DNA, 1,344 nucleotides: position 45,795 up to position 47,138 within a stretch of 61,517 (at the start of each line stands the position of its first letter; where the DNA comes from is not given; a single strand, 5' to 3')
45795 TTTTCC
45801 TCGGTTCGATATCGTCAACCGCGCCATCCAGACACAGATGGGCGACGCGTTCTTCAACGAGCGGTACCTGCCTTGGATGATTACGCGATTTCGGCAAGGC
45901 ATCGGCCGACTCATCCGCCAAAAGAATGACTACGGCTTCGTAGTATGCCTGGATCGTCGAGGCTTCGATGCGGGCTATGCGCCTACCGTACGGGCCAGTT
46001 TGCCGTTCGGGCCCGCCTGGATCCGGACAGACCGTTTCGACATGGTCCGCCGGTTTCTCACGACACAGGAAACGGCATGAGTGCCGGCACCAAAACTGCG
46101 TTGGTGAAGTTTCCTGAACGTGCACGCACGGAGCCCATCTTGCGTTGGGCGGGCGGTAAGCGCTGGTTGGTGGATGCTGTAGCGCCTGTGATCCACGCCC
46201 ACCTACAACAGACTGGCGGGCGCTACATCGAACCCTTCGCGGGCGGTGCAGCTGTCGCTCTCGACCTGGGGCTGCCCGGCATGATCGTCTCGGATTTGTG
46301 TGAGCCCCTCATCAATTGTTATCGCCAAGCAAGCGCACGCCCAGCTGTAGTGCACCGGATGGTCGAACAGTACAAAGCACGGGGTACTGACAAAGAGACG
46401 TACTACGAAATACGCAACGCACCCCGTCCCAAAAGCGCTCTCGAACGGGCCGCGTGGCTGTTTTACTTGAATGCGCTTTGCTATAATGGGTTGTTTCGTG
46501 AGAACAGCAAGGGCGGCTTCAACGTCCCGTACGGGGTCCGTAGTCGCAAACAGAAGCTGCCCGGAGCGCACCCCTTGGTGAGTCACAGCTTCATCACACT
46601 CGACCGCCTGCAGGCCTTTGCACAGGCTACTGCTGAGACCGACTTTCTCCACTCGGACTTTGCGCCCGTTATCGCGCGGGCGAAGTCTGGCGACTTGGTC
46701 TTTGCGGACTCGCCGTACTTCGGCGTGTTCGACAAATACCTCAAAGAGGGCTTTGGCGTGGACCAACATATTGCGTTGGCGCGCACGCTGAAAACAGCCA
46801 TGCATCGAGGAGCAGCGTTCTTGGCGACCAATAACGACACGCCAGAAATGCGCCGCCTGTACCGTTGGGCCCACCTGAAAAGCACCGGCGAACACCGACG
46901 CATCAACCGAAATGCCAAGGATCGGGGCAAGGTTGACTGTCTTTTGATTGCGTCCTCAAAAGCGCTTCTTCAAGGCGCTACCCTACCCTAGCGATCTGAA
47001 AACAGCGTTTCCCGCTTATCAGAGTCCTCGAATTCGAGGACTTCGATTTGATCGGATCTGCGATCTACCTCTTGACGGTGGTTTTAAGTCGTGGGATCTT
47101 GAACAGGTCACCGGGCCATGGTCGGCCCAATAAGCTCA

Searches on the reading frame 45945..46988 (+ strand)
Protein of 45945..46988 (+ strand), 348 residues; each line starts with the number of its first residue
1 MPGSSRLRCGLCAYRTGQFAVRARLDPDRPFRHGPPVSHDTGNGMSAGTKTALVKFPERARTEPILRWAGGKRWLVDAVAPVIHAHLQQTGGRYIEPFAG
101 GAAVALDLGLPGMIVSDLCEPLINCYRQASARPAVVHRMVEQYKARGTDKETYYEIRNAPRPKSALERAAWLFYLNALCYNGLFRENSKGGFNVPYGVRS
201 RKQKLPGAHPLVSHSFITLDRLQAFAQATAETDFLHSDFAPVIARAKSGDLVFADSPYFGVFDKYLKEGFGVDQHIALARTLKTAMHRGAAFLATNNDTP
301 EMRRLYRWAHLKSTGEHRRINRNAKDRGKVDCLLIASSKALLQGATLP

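Call 33: search_protein_families(library=pfam, proteins=[window:45945-46988:+], max_evalue=0.001)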
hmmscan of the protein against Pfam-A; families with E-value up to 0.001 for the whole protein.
window:45945-46988:+ (348 aa): 1 family
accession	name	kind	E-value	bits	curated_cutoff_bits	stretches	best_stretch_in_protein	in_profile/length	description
PF02086.21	MethyltransfD12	-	6.9e-35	121.4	22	1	68-318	1-251/253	D12 class N6 adenine-specific DNA methyltransferase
